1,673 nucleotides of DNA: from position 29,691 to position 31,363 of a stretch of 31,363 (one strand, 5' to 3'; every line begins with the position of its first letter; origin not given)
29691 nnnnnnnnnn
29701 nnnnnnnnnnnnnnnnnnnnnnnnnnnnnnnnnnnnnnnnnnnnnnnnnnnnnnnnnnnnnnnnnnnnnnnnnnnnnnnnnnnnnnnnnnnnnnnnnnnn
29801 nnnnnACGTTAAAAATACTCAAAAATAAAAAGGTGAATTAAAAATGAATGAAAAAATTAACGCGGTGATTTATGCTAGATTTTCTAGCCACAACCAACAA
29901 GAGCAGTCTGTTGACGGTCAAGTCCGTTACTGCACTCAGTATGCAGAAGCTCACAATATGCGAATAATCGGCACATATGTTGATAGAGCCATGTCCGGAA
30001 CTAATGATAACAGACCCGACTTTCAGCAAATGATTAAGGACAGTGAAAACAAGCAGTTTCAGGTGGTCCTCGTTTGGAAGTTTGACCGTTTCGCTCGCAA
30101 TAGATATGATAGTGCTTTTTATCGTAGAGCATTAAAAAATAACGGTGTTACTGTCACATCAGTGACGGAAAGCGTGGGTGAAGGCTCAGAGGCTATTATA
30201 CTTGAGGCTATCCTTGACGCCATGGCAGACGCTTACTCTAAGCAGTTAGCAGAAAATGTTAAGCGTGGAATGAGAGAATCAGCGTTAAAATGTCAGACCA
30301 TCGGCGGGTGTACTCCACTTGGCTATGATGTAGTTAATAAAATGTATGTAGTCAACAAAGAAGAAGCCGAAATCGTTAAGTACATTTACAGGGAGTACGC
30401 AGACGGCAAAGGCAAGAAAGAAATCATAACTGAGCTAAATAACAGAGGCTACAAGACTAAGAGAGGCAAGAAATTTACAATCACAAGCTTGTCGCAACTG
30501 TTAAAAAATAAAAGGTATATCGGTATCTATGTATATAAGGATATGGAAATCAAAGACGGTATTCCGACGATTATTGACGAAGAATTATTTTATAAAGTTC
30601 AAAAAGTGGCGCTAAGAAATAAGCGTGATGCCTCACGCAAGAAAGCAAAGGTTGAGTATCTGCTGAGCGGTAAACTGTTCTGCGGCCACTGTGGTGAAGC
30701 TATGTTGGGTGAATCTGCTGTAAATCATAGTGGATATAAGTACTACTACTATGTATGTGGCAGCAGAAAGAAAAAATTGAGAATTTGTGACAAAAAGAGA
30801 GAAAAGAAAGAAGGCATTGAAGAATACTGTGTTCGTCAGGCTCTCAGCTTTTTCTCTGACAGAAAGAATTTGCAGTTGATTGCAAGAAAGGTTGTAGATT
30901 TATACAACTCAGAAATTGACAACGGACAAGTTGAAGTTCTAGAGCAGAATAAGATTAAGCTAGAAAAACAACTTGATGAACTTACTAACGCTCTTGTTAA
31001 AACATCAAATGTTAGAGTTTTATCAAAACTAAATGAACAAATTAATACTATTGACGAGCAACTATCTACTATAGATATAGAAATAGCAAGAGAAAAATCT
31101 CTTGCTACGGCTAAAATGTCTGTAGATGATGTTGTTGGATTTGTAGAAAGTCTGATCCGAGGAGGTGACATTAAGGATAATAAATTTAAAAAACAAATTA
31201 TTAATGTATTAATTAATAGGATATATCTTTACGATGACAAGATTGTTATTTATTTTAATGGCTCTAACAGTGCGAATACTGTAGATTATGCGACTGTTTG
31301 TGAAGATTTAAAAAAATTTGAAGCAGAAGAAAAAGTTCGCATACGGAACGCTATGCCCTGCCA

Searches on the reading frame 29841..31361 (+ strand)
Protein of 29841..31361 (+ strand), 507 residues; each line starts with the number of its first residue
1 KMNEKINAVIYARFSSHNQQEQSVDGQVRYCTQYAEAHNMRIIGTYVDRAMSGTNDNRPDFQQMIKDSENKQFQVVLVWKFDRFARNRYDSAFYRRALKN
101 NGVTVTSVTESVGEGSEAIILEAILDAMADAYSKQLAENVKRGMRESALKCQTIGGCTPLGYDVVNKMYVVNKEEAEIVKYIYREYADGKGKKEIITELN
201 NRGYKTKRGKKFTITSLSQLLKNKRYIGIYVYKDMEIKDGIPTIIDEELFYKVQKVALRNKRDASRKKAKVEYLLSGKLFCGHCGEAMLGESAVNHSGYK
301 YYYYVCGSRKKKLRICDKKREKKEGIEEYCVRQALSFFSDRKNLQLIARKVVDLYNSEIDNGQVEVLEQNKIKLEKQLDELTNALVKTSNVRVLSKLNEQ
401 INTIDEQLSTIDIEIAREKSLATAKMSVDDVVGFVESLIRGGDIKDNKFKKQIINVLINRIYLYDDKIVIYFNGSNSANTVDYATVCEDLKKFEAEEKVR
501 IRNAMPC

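Call 98: search_protein_families(library=pfam, proteins=[window:29841-31361:+], max_evalue=0.001)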
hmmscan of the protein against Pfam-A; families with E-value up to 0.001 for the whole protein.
window:29841-31361:+ (507 aa): 3 families
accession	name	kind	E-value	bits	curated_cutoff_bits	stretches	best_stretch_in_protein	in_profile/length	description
PF00239.26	Resolvase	-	3.4e-30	105.5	23.3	1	8-148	1-140/145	Resolvase, N terminal domain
PF07508.19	Recombinase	-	2.8e-22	79.3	21.1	1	174-256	2-98/102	Recombinase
PF13408.12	Zn_ribbon_recom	-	2.9e-10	40.8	25.3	1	274-329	1-52/58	Recombinase zinc beta ribbon domain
